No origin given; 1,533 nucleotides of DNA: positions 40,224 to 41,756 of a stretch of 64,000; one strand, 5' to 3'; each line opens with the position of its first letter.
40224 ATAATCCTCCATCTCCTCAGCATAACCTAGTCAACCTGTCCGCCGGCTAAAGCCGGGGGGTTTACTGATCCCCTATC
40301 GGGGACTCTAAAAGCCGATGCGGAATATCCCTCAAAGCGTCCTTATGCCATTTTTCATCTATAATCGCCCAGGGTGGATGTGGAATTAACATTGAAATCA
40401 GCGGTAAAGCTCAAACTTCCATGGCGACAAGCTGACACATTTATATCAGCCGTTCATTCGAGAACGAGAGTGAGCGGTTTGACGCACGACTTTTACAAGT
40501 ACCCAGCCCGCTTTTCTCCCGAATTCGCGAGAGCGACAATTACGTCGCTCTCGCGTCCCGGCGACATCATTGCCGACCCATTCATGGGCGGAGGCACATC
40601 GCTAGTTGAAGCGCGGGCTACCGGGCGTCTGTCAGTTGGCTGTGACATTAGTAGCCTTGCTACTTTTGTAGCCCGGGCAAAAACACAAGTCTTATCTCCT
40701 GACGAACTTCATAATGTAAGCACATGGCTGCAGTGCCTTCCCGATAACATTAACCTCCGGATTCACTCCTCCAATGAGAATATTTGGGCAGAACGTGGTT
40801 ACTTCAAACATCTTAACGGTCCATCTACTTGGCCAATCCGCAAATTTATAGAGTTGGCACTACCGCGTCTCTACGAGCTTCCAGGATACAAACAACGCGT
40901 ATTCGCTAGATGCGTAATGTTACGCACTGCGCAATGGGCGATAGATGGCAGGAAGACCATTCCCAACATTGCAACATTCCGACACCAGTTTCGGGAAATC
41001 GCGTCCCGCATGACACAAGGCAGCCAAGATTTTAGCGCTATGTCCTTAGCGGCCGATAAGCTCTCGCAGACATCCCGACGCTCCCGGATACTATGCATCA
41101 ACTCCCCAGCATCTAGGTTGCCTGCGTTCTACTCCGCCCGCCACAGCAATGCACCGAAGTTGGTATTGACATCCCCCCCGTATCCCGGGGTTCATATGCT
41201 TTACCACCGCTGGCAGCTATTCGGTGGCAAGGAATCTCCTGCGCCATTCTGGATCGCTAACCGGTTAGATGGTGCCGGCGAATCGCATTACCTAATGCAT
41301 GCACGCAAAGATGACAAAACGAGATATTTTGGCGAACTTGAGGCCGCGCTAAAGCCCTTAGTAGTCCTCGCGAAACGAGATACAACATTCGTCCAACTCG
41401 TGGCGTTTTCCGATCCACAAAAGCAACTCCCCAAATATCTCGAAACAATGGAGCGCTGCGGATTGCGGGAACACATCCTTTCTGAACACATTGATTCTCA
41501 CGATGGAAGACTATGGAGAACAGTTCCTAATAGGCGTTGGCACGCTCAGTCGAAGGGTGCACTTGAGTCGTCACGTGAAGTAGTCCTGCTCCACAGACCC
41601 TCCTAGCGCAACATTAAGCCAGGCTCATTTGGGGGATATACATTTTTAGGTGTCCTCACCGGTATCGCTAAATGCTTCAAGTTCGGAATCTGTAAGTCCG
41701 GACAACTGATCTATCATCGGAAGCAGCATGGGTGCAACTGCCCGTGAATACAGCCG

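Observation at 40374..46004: AT-richer island with a DNA methyltransferase convergent on an orfX + MORC-like GHKL ATPase operon: candidate uncharacterised modification-linked defence module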

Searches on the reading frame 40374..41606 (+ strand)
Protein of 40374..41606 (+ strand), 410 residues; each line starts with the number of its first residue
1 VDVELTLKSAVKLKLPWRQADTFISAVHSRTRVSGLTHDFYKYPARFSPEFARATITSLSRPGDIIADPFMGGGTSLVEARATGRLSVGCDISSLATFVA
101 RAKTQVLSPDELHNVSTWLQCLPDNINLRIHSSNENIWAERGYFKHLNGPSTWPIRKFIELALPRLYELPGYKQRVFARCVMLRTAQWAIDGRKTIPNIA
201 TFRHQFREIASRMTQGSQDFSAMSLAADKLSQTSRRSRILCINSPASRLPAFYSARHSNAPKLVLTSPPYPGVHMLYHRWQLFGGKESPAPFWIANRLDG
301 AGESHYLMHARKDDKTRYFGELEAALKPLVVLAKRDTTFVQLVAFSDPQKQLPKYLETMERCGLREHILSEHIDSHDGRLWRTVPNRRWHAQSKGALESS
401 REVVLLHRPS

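Call 6: search_protein_families(library=pfam, max_evalue=0.1, proteins=[window:40374-41606:+])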
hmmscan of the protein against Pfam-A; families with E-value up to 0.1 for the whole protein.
window:40374-41606:+ (410 aa): 2 families
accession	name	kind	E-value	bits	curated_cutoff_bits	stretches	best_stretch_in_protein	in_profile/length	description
PF01555.25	N6_N4_Mtase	-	3.1e-12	47.3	26.7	1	27-93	149-212/221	DNA methylase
PF01170.24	UPF0020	-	0.0059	16.8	22.3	1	42-84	7-50/197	RMKL-like, methyltransferase domain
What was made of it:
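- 40374..41606 (+): DNA methyltransferase, 410 aa. Motif I (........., aa 68-76) comes first, then a variable target-recognition-like region (about aa 120-262), then motif IV (TSPPYPG, aa 266-272). This order is circularly permuted relative to beta-class N4/N6 methyltransferases. The gene is intact. Pfam N6_N4_Mtase 3e-12 (call 6).
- On N6/N4 amino-DNA-methyltransferases: PF01555 scores 47.3 bits against a cut-off of 26.7 (call 6).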

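Call 7: search_protein_families(library=padloc, max_evalue=0.1, proteins=[window:40374-41606:+])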
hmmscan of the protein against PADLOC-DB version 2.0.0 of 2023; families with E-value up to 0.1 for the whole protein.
window:40374-41606:+ (410 aa): 54 families (the best 25 are shown)
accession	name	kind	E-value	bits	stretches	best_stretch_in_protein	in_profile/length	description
PDLC03380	MTase_II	-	5.6e-17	60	1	35-131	29-125/393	Type II methyltransferase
PDLC03322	MTase_II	-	3.3e-16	57.2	1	33-126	32-125/446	Type II methyltransferase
PDLC03364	MTase_II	-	6.1e-14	49.8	1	37-115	32-110/380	Type II methyltransferase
PDLC03353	MTase_II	-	7.3e-14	49.9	1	37-97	183-243/260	Type II methyltransferase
PDLC03325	MTase_II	-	7.2e-13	46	1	42-120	71-146/426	Type II methyltransferase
PDLC03239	MTase_II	-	3.4e-11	40.5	1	26-116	54-146/442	Type II methyltransferase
PDLC03369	MTase_II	-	2.9e-10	37.5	1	37-106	114-184/532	Type II methyltransferase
PDLC03387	MTase_II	-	6e-10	36.7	1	43-100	214-271/289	Type II methyltransferase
PDLC03371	MTase_II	-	1.1e-09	36.3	1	18-94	166-242/260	Type II methyltransferase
PDLC03362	MTase_II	-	1.2e-09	35.5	1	34-121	40-128/438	Type II methyltransferase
PDLC03283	MTase_II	-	5.2e-09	33.8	1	42-94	209-261/352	Type II methyltransferase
PDLC03249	MTase_II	-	6.1e-09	33.2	1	61-112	137-188/541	Type II methyltransferase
PDLC03312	MTase_II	-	1.3e-07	27.7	1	31-112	183-266/1344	Type II methyltransferase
PDLC03351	MTase_II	-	1.5e-07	28.9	1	42-95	126-179/348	Type II methyltransferase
PDLC03224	MTase_II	-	2.2e-07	28.2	1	37-120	67-155/481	Type II methyltransferase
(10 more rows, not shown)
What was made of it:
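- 40374..41606 (+): PADLOC MTase_II 5.6e-17 (call 7).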

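Call 8: search_protein_families(library=ncbifam, max_evalue=0.1, proteins=[window:40374-41606:+])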
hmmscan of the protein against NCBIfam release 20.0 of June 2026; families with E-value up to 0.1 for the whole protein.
window:40374-41606:+ (410 aa): 4 families
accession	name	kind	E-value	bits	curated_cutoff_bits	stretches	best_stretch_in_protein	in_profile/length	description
TIGR01177.1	TIGR01177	hypoth_equivalog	5e-07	29.3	316.55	1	41-93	160-213/330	TIGR01177 family methyltransferase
NF050803.1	DnaMtaseCcrMCaul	equivalog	0.00028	19.9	830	1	55-107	198-250/350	adenine-specific DNA-methyltransferase CcrM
NF010253.0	PRK13699.1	subfamily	0.0021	17.7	244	1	53-92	154-193/226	DNA methyltransferase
NF008572.0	PRK11524.1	equivalog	0.0029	16.8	292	1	27-93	179-245/294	adenine-specific DNA-methyltransferase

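Call 43: search_solved_structures(query=window:40374-41606:+, max_evalue=0.01)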
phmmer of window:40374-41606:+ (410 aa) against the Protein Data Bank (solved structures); distinct sequences matched with E-value up to 0.01: 5.
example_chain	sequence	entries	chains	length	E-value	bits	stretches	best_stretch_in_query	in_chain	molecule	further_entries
8s9m_A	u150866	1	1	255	1.8e-05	26.9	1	42-95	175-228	DNA cytosine-N4 methyltransferase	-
8s9n_A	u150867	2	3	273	2e-05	26.7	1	42-95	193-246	DNA cytosine-N4 methyltransferase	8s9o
2zie_A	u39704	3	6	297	8.1e-05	24.7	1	42-93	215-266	Putative modification methylase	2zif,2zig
1g60_A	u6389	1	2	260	0.00021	23.4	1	51-94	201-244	Adenine-specific Methyltransferase MboIIA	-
6pbd_A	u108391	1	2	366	0.00038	22.5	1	43-106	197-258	Modification methylase CcrMI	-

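Call 56: search_dna_similar(query=window:40374-41606:+, collection=plasmids, mode=protein, max_rows=15)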
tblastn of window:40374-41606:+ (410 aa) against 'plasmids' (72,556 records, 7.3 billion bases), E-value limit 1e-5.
Records with a match: 17; places in all: 20; records where one place covers at least 80% of the query: 0.
Best place of each record, by identity: <60% 17.
By first word of the organism name: Salmonella 3; Acetobacter 1; Geobacillus 1; Rhizobium 1; Liquorilactobacillus 1; Latilactobacillus 1; Sinorhizobium 1; Methylobacterium 1; Parabacteroides 1; Macrococcoides 1; and 5 more.
By predicted mobility (MOB-suite, as given by PLSDB): non-mobilizable 10; conjugative 4; mobilizable 3.
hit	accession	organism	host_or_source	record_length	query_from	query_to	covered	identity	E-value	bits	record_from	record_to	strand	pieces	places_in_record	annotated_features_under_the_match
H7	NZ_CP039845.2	Acetobacter pasteurianus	whole organism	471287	41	270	56%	25.8%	5e-6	57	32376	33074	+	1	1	DNA methyltransferase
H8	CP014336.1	Geobacillus thermoleovorans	Single cell,soil near hot water effluent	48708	36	148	28%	32.8%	6e-6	56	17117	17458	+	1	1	hypothetical protein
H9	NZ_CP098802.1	Rhizobium anhuiense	Trifolium dubium,Cell culture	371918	32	116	21%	40.0%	6e-9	66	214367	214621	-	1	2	DNA methyltransferase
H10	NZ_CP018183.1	Liquorilactobacillus nagelii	cell culture,water kefir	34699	37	119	20%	40.0%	9e-9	65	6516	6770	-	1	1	DNA methyltransferase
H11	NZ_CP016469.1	Latilactobacillus curvatus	cell culture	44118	37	119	20%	40.0%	2e-8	64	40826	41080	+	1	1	DNA methyltransferase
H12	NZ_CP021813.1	Sinorhizobium meliloti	Medicago truncatula,Single Cell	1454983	37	110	18%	44.2%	3e-7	61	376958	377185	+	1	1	none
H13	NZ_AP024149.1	Methylobacterium indicum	-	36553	29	124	23%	34.0%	7e-6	56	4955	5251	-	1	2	DNA methyltransferase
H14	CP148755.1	Salmonella enterica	Pig,single cell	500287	38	114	19%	40.3%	1e-7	61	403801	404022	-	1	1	DNA methyltransferase | hypothetical protein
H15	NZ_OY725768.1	Parabacteroides distasonis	-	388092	36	122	21%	35.6%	5e-6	57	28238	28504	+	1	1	DNA methyltransferase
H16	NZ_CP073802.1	Macrococcoides caseolyticum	cattle,pure culture,nasal swab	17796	30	109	20%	38.6%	1e-6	58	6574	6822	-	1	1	hypothetical protein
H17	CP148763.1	Salmonella enterica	Pig,single cell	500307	38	120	20%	36.1%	6e-8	62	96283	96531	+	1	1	DNA methyltransferase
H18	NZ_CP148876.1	Salmonella enterica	Homo sapiens,single cell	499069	38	120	20%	36.1%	8e-8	62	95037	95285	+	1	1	DNA methyltransferase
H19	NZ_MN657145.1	Cryobacterium sp.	-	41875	31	113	20%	36.1%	4e-7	60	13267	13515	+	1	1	modification methylase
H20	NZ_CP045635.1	Roseibium aggregatum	-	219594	30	107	19%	37.2%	8e-9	66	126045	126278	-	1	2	DNA methyltransferase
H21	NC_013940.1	Deferribacter desulfuricans SSM1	-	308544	32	106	18%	37.3%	4e-7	60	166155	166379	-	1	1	DNA methyltransferase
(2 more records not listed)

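Call 59: find_related_loci(query=A4, collection=metagenome_contigs, flank=6000)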
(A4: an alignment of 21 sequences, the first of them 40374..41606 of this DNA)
Query A4 (410 aa) in metagenome_contigs; peptide patterns used: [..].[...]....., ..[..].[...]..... (x = any residue, [..] = any of these).
600 stretches matched a pattern (row limit reached: there are more); 580 encode a relative of the query (tblastn E <= 1e-3); the best 80 are kept; 80 distinct loci.
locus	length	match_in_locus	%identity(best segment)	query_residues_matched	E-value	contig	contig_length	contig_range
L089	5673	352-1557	64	7-408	0e+0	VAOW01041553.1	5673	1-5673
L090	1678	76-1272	52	13-410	7e-149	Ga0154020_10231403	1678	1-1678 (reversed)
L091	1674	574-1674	51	12-378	3e-139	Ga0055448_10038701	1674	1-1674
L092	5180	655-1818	50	22-408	7e-127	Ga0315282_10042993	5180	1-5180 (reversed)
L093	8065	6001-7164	50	22-408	3e-126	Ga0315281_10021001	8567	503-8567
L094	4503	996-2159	52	22-408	9e-127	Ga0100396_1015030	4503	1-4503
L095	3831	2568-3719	51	23-408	2e-126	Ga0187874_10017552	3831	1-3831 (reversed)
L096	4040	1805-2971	48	23-408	4e-125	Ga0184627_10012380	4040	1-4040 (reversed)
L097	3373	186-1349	49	22-408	2e-124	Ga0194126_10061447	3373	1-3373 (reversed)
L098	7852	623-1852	46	1-408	2e-120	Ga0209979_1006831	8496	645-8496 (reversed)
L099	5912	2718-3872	50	23-410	2e-118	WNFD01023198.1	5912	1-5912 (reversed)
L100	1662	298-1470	50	13-408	3e-127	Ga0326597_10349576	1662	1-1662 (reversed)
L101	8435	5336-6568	45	2-410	2e-116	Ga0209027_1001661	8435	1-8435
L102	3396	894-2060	47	23-408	2e-119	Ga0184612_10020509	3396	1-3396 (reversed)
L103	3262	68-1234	47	23-410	9e-120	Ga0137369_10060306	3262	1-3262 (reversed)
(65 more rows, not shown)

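Call 84: search_protein_families(library=phrogs, max_evalue=0.01, proteins=[window:40374-41606:+])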
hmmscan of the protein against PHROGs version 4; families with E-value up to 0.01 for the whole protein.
window:40374-41606:+ (410 aa): 6 families
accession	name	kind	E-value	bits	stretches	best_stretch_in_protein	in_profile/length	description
phrog_18146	-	other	4.1e-16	59.9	1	33-120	39-127/452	DNA methyltransferase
phrog_67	-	other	2.1e-10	41.3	1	41-93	280-332/743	DNA methyltransferase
phrog_498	-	other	8.1e-06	25.6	1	44-93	360-409/633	DNA methyltransferase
phrog_6952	-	other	2e-05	25.6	1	42-93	113-164/181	DNA methyltransferase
phrog_3008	-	other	0.00011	22.5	1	52-94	159-201/244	DNA methyltransferase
phrog_10183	-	other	0.00011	21.6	1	66-127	119-179/889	DNA methyltransferase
